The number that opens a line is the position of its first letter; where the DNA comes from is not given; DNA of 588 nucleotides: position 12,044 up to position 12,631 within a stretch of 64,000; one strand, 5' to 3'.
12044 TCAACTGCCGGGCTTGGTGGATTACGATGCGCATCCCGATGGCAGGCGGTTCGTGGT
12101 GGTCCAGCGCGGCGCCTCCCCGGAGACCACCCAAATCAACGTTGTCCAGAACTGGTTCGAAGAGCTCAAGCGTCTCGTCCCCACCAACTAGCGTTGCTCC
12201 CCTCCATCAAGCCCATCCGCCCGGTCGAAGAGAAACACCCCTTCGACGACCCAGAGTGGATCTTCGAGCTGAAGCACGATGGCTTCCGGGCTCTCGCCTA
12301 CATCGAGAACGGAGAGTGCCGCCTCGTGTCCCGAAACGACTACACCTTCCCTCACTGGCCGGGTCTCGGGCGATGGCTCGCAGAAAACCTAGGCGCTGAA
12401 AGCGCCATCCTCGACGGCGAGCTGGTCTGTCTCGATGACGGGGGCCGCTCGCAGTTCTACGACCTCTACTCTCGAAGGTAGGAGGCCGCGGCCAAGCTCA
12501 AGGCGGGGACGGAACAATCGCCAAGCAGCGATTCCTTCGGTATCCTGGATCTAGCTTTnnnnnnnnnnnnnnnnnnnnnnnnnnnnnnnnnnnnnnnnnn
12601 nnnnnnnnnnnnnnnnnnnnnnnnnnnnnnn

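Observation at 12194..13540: Low-GC two-gene cassette (3-TM coiled-coil protein plus tiny zinc-ribbon protein with acidic tail) sitting between two remnants of an ATP-dependent DNA ligase gene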

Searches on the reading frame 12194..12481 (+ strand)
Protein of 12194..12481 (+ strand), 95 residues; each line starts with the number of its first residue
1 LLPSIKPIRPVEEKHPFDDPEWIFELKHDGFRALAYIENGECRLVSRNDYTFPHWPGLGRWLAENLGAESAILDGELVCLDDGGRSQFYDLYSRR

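Call 5: search_protein_families(library=padloc, proteins=[window:12194-12481:+], max_evalue=1)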
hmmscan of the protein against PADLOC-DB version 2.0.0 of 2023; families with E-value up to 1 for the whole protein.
window:12194-12481:+ (95 aa): 0 families

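Call 6: search_protein_families(library=ncbifam, proteins=[window:12194-12481:+], max_evalue=1)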
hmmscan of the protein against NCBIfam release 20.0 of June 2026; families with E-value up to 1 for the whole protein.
window:12194-12481:+ (95 aa): 12 families
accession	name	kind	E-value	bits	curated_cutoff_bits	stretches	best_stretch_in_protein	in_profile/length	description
TIGR02779.1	NHEJ_ligase_lig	equivalog_domain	3.5e-18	65.9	227.75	1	11-93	6-87/302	non-homologous end-joining DNA ligase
TIGR02776.1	NHEJ_ligase_prk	equivalog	1.3e-14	53.9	373.2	1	20-91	5-76/587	DNA ligase D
NF007210.0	PRK09632.1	equivalog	9e-14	50.7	989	1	15-94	489-568/781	ATP-dependent DNA ligase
NF004628.0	PRK05972.1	subfamily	1.5e-12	46.5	895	1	15-91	254-330/870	ATP-dependent DNA ligase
NF005796.0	PRK07636.1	subfamily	4.5e-12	45.7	337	1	5-94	3-89/275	ATP-dependent DNA ligase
NF007211.0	PRK09633.1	equivalog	4.5e-10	38.5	774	1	6-94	2-95/610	DNA ligase D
NF006078.0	PRK08224.1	equivalog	2.1e-08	33.5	296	1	6-92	7-95/350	ATP-dependent DNA ligase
NF006701.0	PRK09247.1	equivalog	5.3e-06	25.7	543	1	16-94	221-300/540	ATP-dependent DNA ligase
TIGR04120.1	DNA_lig_bact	equivalog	0.00013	21.1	400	1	13-94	212-291/526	cisplatin damage response ATP-dependent DNA ligase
NF041331.1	LigA_Halo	equivalog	0.0003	19.4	830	1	23-88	250-316/552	ATP-dependent DNA ligase LigA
TIGR00574.1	dnl1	superfamily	0.00071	18.4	217.8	1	21-82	191-256/527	ATP-dependent DNA ligase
NF002868.0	PRK03180.1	equivalog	0.039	12.6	641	1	21-90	205-274/509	ATP-dependent DNA ligase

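Call 7: search_protein_families(library=pfam, proteins=[window:12194-12481:+], max_evalue=1)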
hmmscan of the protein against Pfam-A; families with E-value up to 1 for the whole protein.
window:12194-12481:+ (95 aa): 3 families
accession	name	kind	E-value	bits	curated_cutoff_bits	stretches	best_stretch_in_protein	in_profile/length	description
PF01068.26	DNA_ligase_A_M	-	8.7e-09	35.8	26.2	1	17-83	17-86/204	ATP dependent DNA ligase domain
PF01331.24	mRNA_cap_enzyme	-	0.18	12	29.6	1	26-78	22-79/194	mRNA capping enzyme, catalytic domain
PF09414.15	RNA_ligase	-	0.19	12.3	27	1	21-79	2-74/171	RNA ligase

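Call 16: find_homologous_proteins(query=window:12194-12481:+, max_evalue=0.00001)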
Query window:12194-12481:+ (95 aa): 365 proteins with E <= 0.00001 among 374 candidates; the best 120 are listed.
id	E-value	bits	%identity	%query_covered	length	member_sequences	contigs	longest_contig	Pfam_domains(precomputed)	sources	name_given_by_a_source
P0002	2.3e-61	223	100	100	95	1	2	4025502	PF01068.27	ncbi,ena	-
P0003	7.0e-44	166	78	100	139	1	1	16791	PF01068.27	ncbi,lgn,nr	ncbi:MAG TPA: hypothetical protein VLK65_02785 [Vicinamibacteria bacterium]|nr:hypothetical protein 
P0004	9.4e-28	114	91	59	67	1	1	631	-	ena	-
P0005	1.3e-26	111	57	100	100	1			PF01068.27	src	-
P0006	8.3e-26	108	55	96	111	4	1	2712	PF01068.27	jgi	jgi:bifunctional non-homologous end joining protein LigD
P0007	4.5e-25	106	52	98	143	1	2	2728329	PF01331.26,PF01068.27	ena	-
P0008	6.0e-25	105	57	99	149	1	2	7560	PF01068.27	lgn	-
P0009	1.0e-24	105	60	100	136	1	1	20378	PF01068.27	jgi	jgi:bifunctional non-homologous end joining protein LigD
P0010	1.2e-24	104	56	99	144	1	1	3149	PF01068.27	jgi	jgi:bifunctional non-homologous end joining protein LigD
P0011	2.2e-24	104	54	95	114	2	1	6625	PF01068.27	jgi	jgi:bifunctional non-homologous end joining protein LigD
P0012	2.8e-24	103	56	93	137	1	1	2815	PF01331.26,PF01068.27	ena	-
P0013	3.5e-24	103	52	99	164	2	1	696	PF01068.27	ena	-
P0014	7.4e-24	102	60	86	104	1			PF01068.27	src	-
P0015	1.4e-23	101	56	100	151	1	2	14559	PF01068.27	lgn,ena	-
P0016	1.7e-23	101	58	100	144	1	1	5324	PF01068.27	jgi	jgi:bifunctional non-homologous end joining protein LigD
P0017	2.2e-23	100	55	99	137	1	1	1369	PF01068.27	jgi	jgi:ATP-dependent DNA ligase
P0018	2.7e-23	100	58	100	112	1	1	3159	PF01068.27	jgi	jgi:bifunctional non-homologous end joining protein LigD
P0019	3.5e-23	100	51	100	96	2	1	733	PF01068.27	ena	-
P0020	3.7e-23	100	57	100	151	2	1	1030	PF01331.26,PF01068.27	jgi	jgi:bifunctional non-homologous end joining protein LigD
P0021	4.0e-23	100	54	100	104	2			PF01068.27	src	-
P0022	5.3e-23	99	51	99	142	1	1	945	PF01331.26,PF01068.27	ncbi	-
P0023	5.5e-23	99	56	96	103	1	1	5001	PF01068.27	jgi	jgi:bifunctional non-homologous end joining protein LigD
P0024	5.7e-23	99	55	100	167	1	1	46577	PF01331.26,PF01068.27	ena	-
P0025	6.2e-23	99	49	98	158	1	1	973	PF01331.26,PF01068.27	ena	-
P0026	6.3e-23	99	57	100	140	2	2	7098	PF01068.27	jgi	-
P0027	7.0e-23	99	53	99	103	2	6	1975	PF01068.27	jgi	jgi:bifunctional non-homologous end joining protein LigD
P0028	7.1e-23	99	58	94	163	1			PF01068.27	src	-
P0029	7.7e-23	99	54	99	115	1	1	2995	PF01068.27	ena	-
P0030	8.2e-23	99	55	100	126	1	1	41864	PF01068.27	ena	-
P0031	8.4e-23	99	60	94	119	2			PF01068.27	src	-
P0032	8.7e-23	98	56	94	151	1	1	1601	PF01331.26,PF01068.27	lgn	-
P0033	9.0e-23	98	59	93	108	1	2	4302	PF01331.26,PF01068.27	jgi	jgi:bifunctional non-homologous end joining protein LigD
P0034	9.4e-23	98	54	94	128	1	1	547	PF01068.27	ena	-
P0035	9.9e-23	98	54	85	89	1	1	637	PF01068.27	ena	-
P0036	1.1e-22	98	52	99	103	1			PF01068.27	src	-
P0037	1.1e-22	98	52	100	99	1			PF01068.27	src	-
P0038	1.3e-22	98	55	99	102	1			PF01068.27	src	-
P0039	1.4e-22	98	57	98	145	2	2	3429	PF01068.27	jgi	jgi:bifunctional non-homologous end joining protein LigD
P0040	1.4e-22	98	54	100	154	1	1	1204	PF01331.26,PF01068.27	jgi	jgi:bifunctional non-homologous end joining protein LigD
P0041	1.6e-22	98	56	100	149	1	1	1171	PF01068.27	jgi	jgi:bifunctional non-homologous end joining protein LigD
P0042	1.6e-22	98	54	95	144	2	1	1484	PF01068.27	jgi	jgi:bifunctional non-homologous end joining protein LigD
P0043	2.0e-22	97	56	100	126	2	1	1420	PF01331.26,PF01068.27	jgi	jgi:bifunctional non-homologous end joining protein LigD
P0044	2.1e-22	97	52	100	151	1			PF01068.27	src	-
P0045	2.2e-22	97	54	100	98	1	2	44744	PF01068.27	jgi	jgi:bifunctional non-homologous end joining protein LigD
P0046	2.3e-22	97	56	98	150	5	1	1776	PF01068.27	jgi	jgi:bifunctional non-homologous end joining protein LigD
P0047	2.8e-22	97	55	100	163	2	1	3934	PF01331.26,PF01068.27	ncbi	ncbi:MAG: hypothetical protein WBQ89_05820 [Candidatus Acidiferrum sp.]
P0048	2.9e-22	97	57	93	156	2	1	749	PF01331.26,PF01068.27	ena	-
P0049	3.8e-22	96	56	100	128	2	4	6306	PF01068.27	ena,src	-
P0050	3.9e-22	96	53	95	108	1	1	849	PF01068.27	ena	-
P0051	4.6e-22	96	50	99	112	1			PF01068.27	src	-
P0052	6.6e-22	96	55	100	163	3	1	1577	PF01331.26,PF01068.27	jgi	jgi:bifunctional non-homologous end joining protein LigD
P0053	7.1e-22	96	54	100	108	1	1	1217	PF01068.27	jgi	jgi:bifunctional non-homologous end joining protein LigD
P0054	7.1e-22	96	54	95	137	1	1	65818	PF01068.27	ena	-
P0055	8.7e-22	95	54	99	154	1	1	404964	PF01068.27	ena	-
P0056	9.1e-22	95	52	100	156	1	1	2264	PF01331.26,PF01068.27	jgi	jgi:bifunctional non-homologous end joining protein LigD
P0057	9.5e-22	95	56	100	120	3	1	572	PF01068.27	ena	-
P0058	1.2e-21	95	63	85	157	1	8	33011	PF01068.27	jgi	jgi:hypothetical protein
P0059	1.4e-21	95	58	84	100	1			PF01068.27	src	-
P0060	1.8e-21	94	51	98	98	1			PF01068.27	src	-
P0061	2.0e-21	94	53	100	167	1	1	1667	PF01068.27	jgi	jgi:bifunctional non-homologous end joining protein LigD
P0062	2.3e-21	94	55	100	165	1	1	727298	PF01068.27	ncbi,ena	-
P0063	2.4e-21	94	57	89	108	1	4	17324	PF01068.27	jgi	jgi:bifunctional non-homologous end joining protein LigD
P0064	2.6e-21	94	54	92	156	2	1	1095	PF01331.26,PF01068.27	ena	-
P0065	2.6e-21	94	57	93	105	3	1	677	PF01068.27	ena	-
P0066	2.7e-21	94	52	99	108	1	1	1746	PF01068.27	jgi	jgi:bifunctional non-homologous end joining protein LigD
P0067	2.7e-21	94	64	71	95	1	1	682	PF01068.27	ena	-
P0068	2.8e-21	94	60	84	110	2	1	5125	PF01068.27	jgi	jgi:bifunctional non-homologous end joining protein LigD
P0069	2.9e-21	94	61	84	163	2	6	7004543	PF01331.26,PF01068.27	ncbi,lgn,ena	-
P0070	3.4e-21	93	58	93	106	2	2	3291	PF01068.27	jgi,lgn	jgi:bifunctional non-homologous end joining protein LigD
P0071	3.4e-21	93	51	99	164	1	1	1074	PF01331.26,PF01068.27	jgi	jgi:bifunctional non-homologous end joining protein LigD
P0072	3.9e-21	93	56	84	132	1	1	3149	PF01068.27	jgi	jgi:ATP-dependent DNA ligase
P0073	4.1e-21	93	53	93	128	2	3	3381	PF01331.26,PF01068.27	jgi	jgi:bifunctional non-homologous end joining protein LigD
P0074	4.7e-21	93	52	100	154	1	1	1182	PF01068.27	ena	-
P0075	5.5e-21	93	87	55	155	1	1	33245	PF01068.27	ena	-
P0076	5.9e-21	93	58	93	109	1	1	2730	PF01068.27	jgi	jgi:bifunctional non-homologous end joining protein LigD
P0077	6.1e-21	93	55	87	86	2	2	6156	PF01068.27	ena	-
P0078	6.5e-21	92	56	93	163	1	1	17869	PF01331.26,PF01068.27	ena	-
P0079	6.6e-21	92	54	98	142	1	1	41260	PF01331.26,PF01068.27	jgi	jgi:bifunctional non-homologous end joining protein LigD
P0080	7.2e-21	92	59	85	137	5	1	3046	PF01068.27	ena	-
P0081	7.9e-21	92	51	100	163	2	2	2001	PF01331.26,PF01068.27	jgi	jgi:bifunctional non-homologous end joining protein LigD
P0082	8.1e-21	92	53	98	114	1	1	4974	PF01068.27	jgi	jgi:bifunctional non-homologous end joining protein LigD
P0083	8.4e-21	92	55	88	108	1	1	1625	PF01068.27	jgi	-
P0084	9.4e-21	92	60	82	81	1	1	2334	PF01068.27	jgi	jgi:bifunctional non-homologous end joining protein LigD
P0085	1.0e-20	92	65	84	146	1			PF01331.26,PF01068.27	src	-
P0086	1.2e-20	92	59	86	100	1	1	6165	PF01068.27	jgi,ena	-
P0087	1.2e-20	92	52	87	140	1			PF01068.27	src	-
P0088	1.2e-20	92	53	94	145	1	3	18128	PF01331.26,PF01068.27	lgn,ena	-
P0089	1.2e-20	92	55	92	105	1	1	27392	PF01331.26,PF01068.27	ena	-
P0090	1.3e-20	91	51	100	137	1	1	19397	PF01068.27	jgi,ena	jgi:bifunctional non-homologous end joining protein LigD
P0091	1.5e-20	91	58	87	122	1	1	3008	PF01331.26,PF01068.27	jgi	jgi:ATP-dependent DNA ligase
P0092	1.6e-20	91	57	93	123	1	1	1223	PF01068.27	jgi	jgi:bifunctional non-homologous end joining protein LigD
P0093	1.6e-20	91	59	92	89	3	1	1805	PF01068.27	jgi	-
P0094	1.6e-20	91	53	93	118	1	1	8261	PF01331.26,PF01068.27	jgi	jgi:bifunctional non-homologous end joining protein LigD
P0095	2.0e-20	91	55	93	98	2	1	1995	PF01331.26,PF01068.27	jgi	jgi:bifunctional non-homologous end joining protein LigD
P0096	2.3e-20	91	47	100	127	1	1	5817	PF01331.26,PF01068.27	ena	-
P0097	2.3e-20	91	53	93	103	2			PF01068.27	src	-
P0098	2.5e-20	91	56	88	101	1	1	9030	PF01068.27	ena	-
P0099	2.7e-20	90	54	100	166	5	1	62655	PF01331.26,PF01068.27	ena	-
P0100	2.7e-20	90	51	96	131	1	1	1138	PF01068.27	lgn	-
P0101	3.8e-20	90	56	93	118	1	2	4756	PF01331.26,PF01068.27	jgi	jgi:bifunctional non-homologous end joining protein LigD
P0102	3.8e-20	90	57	93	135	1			PF01068.27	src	-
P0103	4.6e-20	90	51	99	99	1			PF01068.27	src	-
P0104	5.2e-20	90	55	84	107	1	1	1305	PF01068.27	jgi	jgi:bifunctional non-homologous end joining protein LigD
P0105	5.8e-20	89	52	99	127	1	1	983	PF01331.26,PF01068.27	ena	-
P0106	6.8e-20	89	55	87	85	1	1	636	PF01068.27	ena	-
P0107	6.9e-20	89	53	99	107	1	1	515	PF01068.27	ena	-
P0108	9.5e-20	89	54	88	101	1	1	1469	PF01068.27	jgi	jgi:bifunctional non-homologous end joining protein LigD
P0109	1.0e-19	89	57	86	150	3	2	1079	PF01068.27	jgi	-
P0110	1.0e-19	89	56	84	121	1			PF01068.27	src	-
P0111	1.0e-19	89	58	84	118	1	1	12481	PF01068.27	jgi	jgi:bifunctional non-homologous end joining protein LigD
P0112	1.4e-19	88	54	85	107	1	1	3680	PF01068.27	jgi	jgi:bifunctional non-homologous end joining protein LigD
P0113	1.4e-19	88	54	88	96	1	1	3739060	PF01068.27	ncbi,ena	-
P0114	1.4e-19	88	53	99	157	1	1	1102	PF01331.26,PF01068.27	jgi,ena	-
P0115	1.5e-19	88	60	76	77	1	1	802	PF01068.27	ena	-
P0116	1.6e-19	88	52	97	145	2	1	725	PF01331.26,PF01068.27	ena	-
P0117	1.7e-19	88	56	84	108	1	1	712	PF01068.27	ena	-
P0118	1.8e-19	88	53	100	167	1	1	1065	PF01331.26,PF01068.27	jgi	jgi:bifunctional non-homologous end joining protein LigD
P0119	2.0e-19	88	53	82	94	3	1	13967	PF01068.27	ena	-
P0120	2.1e-19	88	55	86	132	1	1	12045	PF01068.27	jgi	jgi:ATP-dependent DNA ligase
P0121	2.1e-19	88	55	93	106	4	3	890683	PF01068.27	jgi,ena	jgi:bifunctional non-homologous end joining protein LigD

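Call 34: find_encoding_contigs(protein=P0003, flank=8000, max_places=3)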
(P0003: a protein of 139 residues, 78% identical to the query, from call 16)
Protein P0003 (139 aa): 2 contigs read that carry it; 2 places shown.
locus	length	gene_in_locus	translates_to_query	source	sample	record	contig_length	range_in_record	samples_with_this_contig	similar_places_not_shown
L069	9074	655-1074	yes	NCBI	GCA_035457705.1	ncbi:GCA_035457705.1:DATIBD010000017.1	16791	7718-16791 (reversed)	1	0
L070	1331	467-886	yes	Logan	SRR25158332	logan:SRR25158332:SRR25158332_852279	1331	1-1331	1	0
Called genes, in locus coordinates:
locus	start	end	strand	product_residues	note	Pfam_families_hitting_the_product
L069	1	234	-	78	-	PF04986:Y2_Tnp (weak)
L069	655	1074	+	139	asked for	PF01068:DNA_ligase_A_M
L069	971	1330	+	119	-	PF01068:DNA_ligase_A_M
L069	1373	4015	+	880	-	PF00069:Pkinase, PF01636:APH (faint), PF07714:PK_Tyr_Ser-Thr, PF03109:ABC1 (weak), PF26549:Tricorn_N, PF26550:Tricorn_2nd (weak), PF07676:PD40 (weak), PF26549:Tricorn_N (weak)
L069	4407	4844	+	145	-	-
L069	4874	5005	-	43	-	-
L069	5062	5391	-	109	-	-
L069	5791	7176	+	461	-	PF02321:OEP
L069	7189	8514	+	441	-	PF25919:BSH_CusB, PF25973:BSH_CzcB, PF25869:3HB_CusB, PF25954:Beta-barrel_RND_2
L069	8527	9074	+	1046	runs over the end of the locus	PF00873:ACR_tran, PF03176:MMPL (faint)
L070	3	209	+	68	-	?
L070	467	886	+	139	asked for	PF01068:DNA_ligase_A_M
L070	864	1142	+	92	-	PF01068:DNA_ligase_A_M (weak)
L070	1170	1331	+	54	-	?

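Call 35: find_encoding_contigs(protein=P0075, flank=8000, max_places=3)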
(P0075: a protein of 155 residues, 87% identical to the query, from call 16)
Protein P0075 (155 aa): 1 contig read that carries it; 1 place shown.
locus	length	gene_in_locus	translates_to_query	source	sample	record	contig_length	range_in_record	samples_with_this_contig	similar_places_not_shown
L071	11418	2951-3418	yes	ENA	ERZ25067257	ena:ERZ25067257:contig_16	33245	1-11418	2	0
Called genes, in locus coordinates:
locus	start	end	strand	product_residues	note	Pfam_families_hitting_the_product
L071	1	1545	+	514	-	?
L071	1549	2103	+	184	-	PF00069:Pkinase, PF07714:PK_Tyr_Ser-Thr, PF01636:APH (faint)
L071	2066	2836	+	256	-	PF00930:DPPIV_N (faint), PF07676:PD40 (faint), PF26550:Tricorn_2nd, PF26549:Tricorn_N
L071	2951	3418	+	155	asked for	PF01068:DNA_ligase_A_M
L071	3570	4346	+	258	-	-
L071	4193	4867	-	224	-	PF00665:rve, PF13683:rve_3 (weak)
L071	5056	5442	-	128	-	PF01527:HTH_Tnp_1 (weak)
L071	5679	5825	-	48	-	-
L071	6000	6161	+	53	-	-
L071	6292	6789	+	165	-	-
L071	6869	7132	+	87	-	-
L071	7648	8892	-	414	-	PF02441:Flavoprotein, PF04127:DFP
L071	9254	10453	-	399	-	PF00990:GGDEF, PF07238:PilZ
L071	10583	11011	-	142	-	-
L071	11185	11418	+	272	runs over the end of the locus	PF17680:FlgO (weak)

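Call 77: find_encoding_contigs(protein=P0062, flank=4000, max_places=2)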
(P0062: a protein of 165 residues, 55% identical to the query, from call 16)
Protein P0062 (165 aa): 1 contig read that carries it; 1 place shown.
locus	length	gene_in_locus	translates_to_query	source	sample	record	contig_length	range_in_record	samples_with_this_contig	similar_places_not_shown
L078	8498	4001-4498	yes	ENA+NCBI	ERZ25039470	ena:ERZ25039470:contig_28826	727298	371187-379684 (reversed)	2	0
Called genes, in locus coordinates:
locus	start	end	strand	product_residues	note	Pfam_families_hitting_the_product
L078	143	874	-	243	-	-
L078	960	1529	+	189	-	PF00872:Transposase_mut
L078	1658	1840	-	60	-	-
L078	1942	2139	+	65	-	-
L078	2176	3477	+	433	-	PF00211:Guanylate_cyc (weak)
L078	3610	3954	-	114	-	PF18602:Rap1a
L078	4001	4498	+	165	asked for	PF01068:DNA_ligase_A_M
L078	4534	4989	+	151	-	-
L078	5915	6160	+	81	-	-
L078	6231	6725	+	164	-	PF00072:Response_reg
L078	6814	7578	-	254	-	-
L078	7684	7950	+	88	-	PF01527:HTH_Tnp_1, PF13384:HTH_23, PF13518:HTH_28, PF13551:HTH_29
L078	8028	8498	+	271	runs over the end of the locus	PF13276:HTH_21, PF00665:rve, PF13683:rve_3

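Call 78: find_encoding_contigs(protein=P0055, flank=4000, max_places=2)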
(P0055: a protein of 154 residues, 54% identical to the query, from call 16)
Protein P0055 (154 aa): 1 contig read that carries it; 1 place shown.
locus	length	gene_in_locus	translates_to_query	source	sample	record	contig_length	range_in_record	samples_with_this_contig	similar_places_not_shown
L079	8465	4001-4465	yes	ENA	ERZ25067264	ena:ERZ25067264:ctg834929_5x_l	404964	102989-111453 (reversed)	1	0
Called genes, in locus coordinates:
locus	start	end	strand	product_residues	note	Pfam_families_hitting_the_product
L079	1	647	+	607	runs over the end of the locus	PF02129:Peptidase_S15, PF08530:PepX_C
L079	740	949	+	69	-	-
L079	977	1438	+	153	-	-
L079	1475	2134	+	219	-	PF06439:3keto-disac_hyd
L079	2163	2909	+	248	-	PF00583:Acetyltransf_1, PF13527:Acetyltransf_9 (weak), PF13673:Acetyltransf_10 (weak), PF13508:Acetyltransf_7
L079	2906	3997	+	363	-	PF00069:Pkinase (weak)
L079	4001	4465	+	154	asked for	PF01068:DNA_ligase_A_M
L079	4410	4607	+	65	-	-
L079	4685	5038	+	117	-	PF00903:Glyoxalase, PF19581:Glyoxalase_7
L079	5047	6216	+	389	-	PF05147:LANC_like, PF07470:Glyco_hydro_88 (faint)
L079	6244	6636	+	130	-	PF13620:CarboxypepD_reg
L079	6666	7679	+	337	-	PF08100:Dimerisation, PF00891:Methyltransf_2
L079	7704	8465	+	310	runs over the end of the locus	PF05721:PhyH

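Call 79: find_encoding_contigs(protein=P0069, flank=4000, max_places=3)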
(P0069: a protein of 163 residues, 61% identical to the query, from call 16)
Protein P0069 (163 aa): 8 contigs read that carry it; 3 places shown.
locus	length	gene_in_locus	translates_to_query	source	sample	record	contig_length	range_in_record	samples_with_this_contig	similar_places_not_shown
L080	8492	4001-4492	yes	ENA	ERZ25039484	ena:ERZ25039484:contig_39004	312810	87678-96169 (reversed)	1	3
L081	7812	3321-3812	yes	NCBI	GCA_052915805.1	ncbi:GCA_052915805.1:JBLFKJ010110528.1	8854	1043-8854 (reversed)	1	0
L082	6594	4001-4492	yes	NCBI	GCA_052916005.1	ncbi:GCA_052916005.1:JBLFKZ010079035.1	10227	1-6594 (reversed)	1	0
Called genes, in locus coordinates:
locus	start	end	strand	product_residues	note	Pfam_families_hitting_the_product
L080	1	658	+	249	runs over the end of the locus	-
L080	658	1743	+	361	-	PF00589:Phage_integrase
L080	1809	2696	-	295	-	-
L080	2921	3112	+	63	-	-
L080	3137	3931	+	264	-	-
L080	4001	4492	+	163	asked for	PF01068:DNA_ligase_A_M, PF01331:mRNA_cap_enzyme (weak)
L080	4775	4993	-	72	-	-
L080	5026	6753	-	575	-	-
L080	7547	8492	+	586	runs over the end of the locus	PF00488:MutS_V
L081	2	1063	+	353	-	?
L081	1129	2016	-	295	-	-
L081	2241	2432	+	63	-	-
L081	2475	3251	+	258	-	-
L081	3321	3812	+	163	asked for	PF01068:DNA_ligase_A_M, PF01331:mRNA_cap_enzyme (weak)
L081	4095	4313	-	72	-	-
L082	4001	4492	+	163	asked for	PF01068:DNA_ligase_A_M, PF01331:mRNA_cap_enzyme (weak)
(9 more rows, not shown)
